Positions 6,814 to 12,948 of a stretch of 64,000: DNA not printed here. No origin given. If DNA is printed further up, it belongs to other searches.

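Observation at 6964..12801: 1,945-aa single polypeptide combining a transglutaminase-like fold, a DUF4011-like region, a Upf1-like helicase, a Vsr-like nuclease and a DUF3320-like tail: candidate stand-alone nucleic-acid surveillance or defence protein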

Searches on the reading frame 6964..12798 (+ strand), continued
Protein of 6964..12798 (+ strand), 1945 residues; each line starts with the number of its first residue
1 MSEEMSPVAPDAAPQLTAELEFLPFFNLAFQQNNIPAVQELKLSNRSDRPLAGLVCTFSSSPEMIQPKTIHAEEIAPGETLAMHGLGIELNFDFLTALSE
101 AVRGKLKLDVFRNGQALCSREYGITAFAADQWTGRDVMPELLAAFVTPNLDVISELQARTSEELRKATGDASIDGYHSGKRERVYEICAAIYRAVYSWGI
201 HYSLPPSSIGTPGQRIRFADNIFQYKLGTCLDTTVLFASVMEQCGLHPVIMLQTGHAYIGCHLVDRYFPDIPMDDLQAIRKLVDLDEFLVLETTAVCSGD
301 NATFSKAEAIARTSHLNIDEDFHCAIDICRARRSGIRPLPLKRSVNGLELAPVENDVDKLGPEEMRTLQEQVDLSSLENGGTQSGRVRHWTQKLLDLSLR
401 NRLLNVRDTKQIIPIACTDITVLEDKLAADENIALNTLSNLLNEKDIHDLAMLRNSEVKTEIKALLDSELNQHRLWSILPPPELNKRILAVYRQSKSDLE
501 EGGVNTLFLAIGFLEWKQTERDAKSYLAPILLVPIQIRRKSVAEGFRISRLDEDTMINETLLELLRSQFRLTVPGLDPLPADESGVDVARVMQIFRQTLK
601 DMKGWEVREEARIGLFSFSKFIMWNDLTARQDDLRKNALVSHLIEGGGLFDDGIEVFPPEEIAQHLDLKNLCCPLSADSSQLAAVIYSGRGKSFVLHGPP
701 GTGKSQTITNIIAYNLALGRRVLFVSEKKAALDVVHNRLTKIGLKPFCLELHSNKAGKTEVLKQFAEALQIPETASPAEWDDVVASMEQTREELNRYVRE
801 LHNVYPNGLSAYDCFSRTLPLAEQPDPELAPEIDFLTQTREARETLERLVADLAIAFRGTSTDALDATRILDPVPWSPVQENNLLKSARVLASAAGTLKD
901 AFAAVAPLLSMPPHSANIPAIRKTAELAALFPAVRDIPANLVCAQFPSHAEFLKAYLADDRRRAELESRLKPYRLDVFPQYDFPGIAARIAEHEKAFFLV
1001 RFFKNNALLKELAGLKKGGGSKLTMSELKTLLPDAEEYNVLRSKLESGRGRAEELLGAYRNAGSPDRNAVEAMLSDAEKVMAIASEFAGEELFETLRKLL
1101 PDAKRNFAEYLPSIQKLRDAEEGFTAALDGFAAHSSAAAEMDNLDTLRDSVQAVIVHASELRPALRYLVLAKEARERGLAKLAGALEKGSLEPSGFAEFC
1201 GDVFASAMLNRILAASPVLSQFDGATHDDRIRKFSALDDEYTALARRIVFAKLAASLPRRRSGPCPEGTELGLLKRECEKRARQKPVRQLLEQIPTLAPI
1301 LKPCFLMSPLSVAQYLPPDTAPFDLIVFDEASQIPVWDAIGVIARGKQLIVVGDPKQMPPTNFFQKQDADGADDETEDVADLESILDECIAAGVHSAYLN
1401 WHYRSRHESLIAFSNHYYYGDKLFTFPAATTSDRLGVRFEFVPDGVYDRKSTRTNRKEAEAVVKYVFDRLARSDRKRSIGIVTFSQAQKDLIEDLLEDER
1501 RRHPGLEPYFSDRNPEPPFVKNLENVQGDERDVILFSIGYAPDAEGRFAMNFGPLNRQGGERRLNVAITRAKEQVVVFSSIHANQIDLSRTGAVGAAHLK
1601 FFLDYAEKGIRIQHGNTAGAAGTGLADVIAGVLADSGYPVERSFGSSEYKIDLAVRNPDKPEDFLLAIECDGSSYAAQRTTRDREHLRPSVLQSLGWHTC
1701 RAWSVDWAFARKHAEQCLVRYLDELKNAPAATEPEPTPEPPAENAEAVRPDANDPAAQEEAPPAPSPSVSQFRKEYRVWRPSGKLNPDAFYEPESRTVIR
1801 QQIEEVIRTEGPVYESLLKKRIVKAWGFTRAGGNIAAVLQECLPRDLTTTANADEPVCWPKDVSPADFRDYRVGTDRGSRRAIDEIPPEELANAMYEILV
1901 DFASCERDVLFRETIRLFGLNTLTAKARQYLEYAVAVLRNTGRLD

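Call 26: find_related_loci(query=window:6964-12798:+, collection=genome_contigs, flank=10000)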
Query window:6964-12798:+ (1945 aa) in genome_contigs; peptide patterns used: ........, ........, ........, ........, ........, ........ (x = any residue, [..] = any of these).
149 stretches matched a pattern; 40 encode a relative of the query (tblastn E <= 1e-3); 38 distinct loci.
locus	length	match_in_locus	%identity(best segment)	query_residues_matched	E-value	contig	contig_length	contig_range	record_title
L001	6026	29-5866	83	1-1944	0e+0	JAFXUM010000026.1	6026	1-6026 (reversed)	MAG: Lentisphaeria bacterium isolate RGIG6757 Sheep_Rumen-3__c117352, whole genome shotgun sequence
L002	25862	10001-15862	79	1-1944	0e+0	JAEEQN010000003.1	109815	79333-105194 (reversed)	MAG: Victivallales bacterium isolate Tb.RUG.336 NODE_362_length_109815_cov_3.215931, whole genome shotgun sequence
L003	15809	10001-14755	83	362-1944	0e+0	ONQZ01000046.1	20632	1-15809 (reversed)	uncultured Lentisphaerae bacterium isolate RUG555 genome assembly, contig: scaffold_1504, whole genome shotgun sequence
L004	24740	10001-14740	82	362-1944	0e+0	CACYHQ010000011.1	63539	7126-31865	uncultured bacterium isolate RUG11954 genome assembly, contig: RUG11954_asm_11, whole genome shotgun sequence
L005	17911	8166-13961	59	16-1944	0e+0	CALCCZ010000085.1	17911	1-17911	MAG TPA_asm: uncultured Lentisphaeria bacterium isolate SRR6425769_bin.103_CONCOCT_v1.1_MAG genome assembly, contig: ERZ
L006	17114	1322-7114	60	16-1944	0e+0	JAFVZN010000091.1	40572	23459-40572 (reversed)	MAG: Lentisphaeria bacterium isolate RGIG5537 Sheep_Colon.Co__c2795528, whole genome shotgun sequence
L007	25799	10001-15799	60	7-1944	0e+0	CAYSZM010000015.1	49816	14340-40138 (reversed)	MAG TPA_asm: uncultured Victivallis sp. isolate SRP216815_co1_93 genome assembly, contig: NODE_746_length_49816_cov_23.7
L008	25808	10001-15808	62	1-1945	0e+0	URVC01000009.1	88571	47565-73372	uncultured bacterium isolate UMGS1377 genome assembly, contig: NODE_139_length_88571_cov_12.804013, whole genome shotgun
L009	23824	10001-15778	60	15-1944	0e+0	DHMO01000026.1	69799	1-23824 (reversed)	MAG TPA_asm: Lentisphaeria bacterium UBA4640 UBA4640_contig_895, whole genome shotgun sequence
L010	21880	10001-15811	83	12-1944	0e+0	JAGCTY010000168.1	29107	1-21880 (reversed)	MAG: Lentisphaeria bacterium isolate RGIG10120 Yak_Rumen-4__c2020585, whole genome shotgun sequence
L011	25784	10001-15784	57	7-1944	0e+0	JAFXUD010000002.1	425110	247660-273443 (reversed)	MAG: Victivallales bacterium isolate RGIG6748 Sheep_Rumen-3__c77268, whole genome shotgun sequence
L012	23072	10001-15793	59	16-1944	0e+0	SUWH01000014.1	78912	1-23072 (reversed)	MAG: Lentisphaerae bacterium isolate SIG93 NODE_7752_length_78912_cov_5.165641, whole genome shotgun sequence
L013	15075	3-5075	59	256-1944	0e+0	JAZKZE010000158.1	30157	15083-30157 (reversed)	MAG: Victivallales bacterium isolate T1900045092_TC20190086.MAGScoT_cleanbin_000011 SGB_4714_k141_3703318, whole genome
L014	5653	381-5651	59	16-1776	0e+0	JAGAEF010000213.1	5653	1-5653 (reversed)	MAG: Lentisphaeria bacterium isolate RGIG8362 Water_buffalos_Rumen.Co__c5237670, whole genome shotgun sequence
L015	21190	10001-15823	83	1-1944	0e+0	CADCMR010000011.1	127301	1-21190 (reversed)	uncultured bacterium isolate RUG14783 genome assembly, contig: RUG14783_asm_11, whole genome shotgun sequence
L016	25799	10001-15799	60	11-1944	0e+0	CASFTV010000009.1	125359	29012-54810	uncultured bacterium isolate B40_L1_302302_idba_bin.124 genome assembly, contig: B40_L1_302302_idba_bin.124.fa_scaffold_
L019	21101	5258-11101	83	1-1944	0e+0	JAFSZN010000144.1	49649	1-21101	MAG: Lentisphaeria bacterium isolate RGIG3616 Goat_Rumen.Co__c2363660, whole genome shotgun sequence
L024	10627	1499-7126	47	10-1944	0e+0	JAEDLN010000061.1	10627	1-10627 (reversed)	MAG: Kiritimatiellae bacterium isolate MAG241 NODE_5914_length_10627_cov_5.478623, whole genome shotgun sequence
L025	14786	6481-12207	52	16-1944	0e+0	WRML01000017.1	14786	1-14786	MAG: Kiritimatiellaeota bacterium isolate Th196P3bin76 Ga0099364_10008170, whole genome shotgun sequence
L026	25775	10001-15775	63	16-1944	0e+0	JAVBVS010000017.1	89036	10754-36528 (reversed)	MAG: Victivallaceae bacterium isolate ZNE14_Bin28 all_Scaff011929, whole genome shotgun sequence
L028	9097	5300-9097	44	10-1329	0e+0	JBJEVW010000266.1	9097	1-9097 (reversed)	MAG: Kiritimatiellia bacterium isolate PUUB37_bin.017 NODE_5630_length_9097_cov_4.550431, whole genome shotgun sequence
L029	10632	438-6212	53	13-1945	0e+0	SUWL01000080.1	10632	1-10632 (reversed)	MAG: Lentisphaerae bacterium isolate SIG97 NODE_100704_length_10632_cov_2.354974, whole genome shotgun sequence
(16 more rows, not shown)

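Call 34: search_protein_families(library=padloc, alignment_id=A2, max_evalue=0.00001)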
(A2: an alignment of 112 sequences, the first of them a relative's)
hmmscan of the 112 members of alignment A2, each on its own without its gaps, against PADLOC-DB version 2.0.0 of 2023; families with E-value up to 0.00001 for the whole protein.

A. member 1, L005:6166-7083:+ (306 aa): 0 families

B. families by the number of members that match (of 112 scanned): 220 families (the first 25 are shown)
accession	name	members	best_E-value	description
PDLC03072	Specificity_I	2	5.8e-117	Type I specificity subunit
PDLC03105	Specificity_I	2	1.1e-102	Type I specificity subunit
PDLC03073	Specificity_I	2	3e-91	Type I specificity subunit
PDLC03090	Specificity_I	2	2e-82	Type I specificity subunit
PDLC04135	mad3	2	4.6e-64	mads_3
PDLC03188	Specificity_I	2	1.5e-51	Type I specificity subunit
PDLC03084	Specificity_I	2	1.3e-43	Type I specificity subunit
PDLC03162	Specificity_I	2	6.3e-42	Type I specificity subunit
PDLC03178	Specificity_I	2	2.9e-39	Type I specificity subunit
PDLC03079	Specificity_I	2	2.8e-36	Type I specificity subunit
PDLC03107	Specificity_I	2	3e-33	Type I specificity subunit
PDLC03169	Specificity_I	2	1e-32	Type I specificity subunit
PDLC03172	Specificity_I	2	1e-32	Type I specificity subunit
PDLC03069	Specificity_I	2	1.1e-32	Type I specificity subunit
PDLC03068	Specificity_I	2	9.5e-30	Type I specificity subunit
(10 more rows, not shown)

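Call 36: search_protein_families(library=pfam, alignment_id=A2, max_evalue=0.00001)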
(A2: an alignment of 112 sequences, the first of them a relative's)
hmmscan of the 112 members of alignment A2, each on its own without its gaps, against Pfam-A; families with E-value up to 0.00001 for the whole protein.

A. member 1, L005:6166-7083:+ (306 aa): 1 family
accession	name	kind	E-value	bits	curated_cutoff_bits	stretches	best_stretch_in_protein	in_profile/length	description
PF01120.23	Alpha_L_fucos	-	2.5e-08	34.2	25.2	1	35-175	92-217/345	Alpha-L-fucosidase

B. families by the number of members that match (of 112 scanned): 115 families (the first 25 are shown)
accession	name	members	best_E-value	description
PF00392.27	GntR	3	8.4e-18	Bacterial regulatory proteins, gntR family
PF04313.20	HSDR_N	3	2.1e-15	Type I restriction enzyme R protein N terminus (HSDR_N)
PF00270.35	DEAD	3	1.1e-12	DEAD/DEAH box helicase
PF00437.27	T2SSE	2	5.8e-139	Type II/IV secretion system protein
PF02463.25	SMC_N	2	2.5e-66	RecF/RecN/SMC N terminal domain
PF04851.21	ResIII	2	4.8e-42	Type III restriction enzyme, res subunit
PF02417.20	Chromate_transp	2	1.9e-39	Chromate transporter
PF01420.25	Methylase_S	2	6.7e-30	Type I restriction modification DNA specificity domain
PF18766.7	SWI2_SNF2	2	7.5e-22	SWI2/SNF2 ATPase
PF05157.20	MshEN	2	5.1e-19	MshEN domain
PF13377.12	Peripla_BP_3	2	1.4e-17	Periplasmic binding protein-like domain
PF02838.20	Glyco_hydro_20b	2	2.9e-14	Glycosyl hydrolase family 20, domain 2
PF19773.5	DUF6259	2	2.3e-13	Domain of unknown function (DUF6259)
PF08532.16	Glyco_hydro_42M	2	9.9e-13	Beta-galactosidase trimerisation domain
PF00271.37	Helicase_C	2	2.1e-12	Helicase conserved C-terminal domain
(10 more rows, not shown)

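Call 47: search_dna_similar(query=window:6964-12798:+, collection=plasmids, mode=protein, max_rows=30, max_evalue=1e-10)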
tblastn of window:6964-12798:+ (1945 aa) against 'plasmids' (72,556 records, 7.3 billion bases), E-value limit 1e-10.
Records with a match: 525; places in all: 549; records where one place covers at least 80% of the query: 22.
Best place of each record, by identity: 60-80% 4; <60% 521.
By first word of the organism name: Klebsiella 244; Ralstonia 108; Acinetobacter 41; Rhizobium 21; Raoultella 12; Mesorhizobium 6; Paracoccus 6; Vibrio 5; Variovorax 5; Thioclava 4; and 54 more.
By predicted mobility (MOB-suite, as given by PLSDB): conjugative 219; non-mobilizable 158; mobilizable 148.
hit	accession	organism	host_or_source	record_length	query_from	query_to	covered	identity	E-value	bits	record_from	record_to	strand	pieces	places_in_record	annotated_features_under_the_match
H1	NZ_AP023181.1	Paraburkholderia sp. PGU19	Physopelta gutta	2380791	16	1942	99%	36.1%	0e+0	1071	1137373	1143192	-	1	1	none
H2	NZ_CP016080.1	Mesorhizobium loti NZP2037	Lotus,cell culture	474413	13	1940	86%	37.4%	3e-137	1019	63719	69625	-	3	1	DUF3320 domain-containing protein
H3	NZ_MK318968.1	Rhizobium rhizogenes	-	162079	26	1709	87%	36.7%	0e+0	914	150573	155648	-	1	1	DUF3320 domain-containing protein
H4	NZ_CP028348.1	Novosphingobium sp. THN1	cell culture,surface water of Lake Taihu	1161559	15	1725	87%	35.9%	0e+0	942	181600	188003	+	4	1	record has no annotation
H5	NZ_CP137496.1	Pseudomonas aeruginosa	Homo sapiens,Bacterial culture sample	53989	8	1707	81%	38.7%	1e-146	1016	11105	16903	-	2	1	DUF3320 domain-containing protein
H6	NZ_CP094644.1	Acinetobacter sp. PK01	mixed culture,Laboratory activated ...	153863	14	1726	88%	35.3%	0e+0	899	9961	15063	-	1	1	DUF4011 domain-containing protein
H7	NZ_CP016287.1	Rhizobium leguminosarum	Vavilovia formosa,cell culture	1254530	14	1725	80%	38.8%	2e-151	1004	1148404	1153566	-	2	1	record has no annotation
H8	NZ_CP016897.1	Acinetobacter soli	cell,soil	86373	14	1726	88%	35.2%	0e+0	901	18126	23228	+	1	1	DUF4011 domain-containing protein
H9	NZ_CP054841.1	Comamonas antarctica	whole organism,R2A medium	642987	12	1707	77%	40.2%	3e-149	1000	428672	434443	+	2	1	DUF3320 domain-containing protein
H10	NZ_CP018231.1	Rhizobium leguminosarum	Vavilovia formosa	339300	14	1725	79%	39.0%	2e-133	1014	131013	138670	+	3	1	DUF3320 domain-containing protein | DUF4011 domain-containing protein | istA: IS21 family transposase | istB: IS21-like element helper ATPase IstB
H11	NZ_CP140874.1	Rhizobium beringeri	Trifolium pratense,whole organism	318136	14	1725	80%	38.6%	2e-151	1008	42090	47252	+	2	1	DUF3320 domain-containing protein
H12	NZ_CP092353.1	Rhizobium sp. C104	Cell culture,nodule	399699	26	1709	77%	39.8%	2e-145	976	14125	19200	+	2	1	DUF3320 domain-containing protein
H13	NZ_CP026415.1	Acinetobacter sp. ACNIH2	-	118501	14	1726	88%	34.8%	0e+0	900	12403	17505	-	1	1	DUF4011 domain-containing protein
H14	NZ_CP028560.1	Acinetobacter sp. WCHA45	Culture,Sewage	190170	14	1726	88%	34.7%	0e+0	898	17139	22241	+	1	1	DUF4011 domain-containing protein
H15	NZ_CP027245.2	Acinetobacter baumannii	Homo sapiens,Pure Culture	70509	14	1726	88%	34.7%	0e+0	898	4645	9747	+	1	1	DUF4011 domain-containing protein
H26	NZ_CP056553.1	Enterobacter sp. RHBSTW-00422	culture,Freshwater sample from ...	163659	31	1714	76%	40.4%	2e-155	993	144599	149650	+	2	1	DUF3320 domain-containing protein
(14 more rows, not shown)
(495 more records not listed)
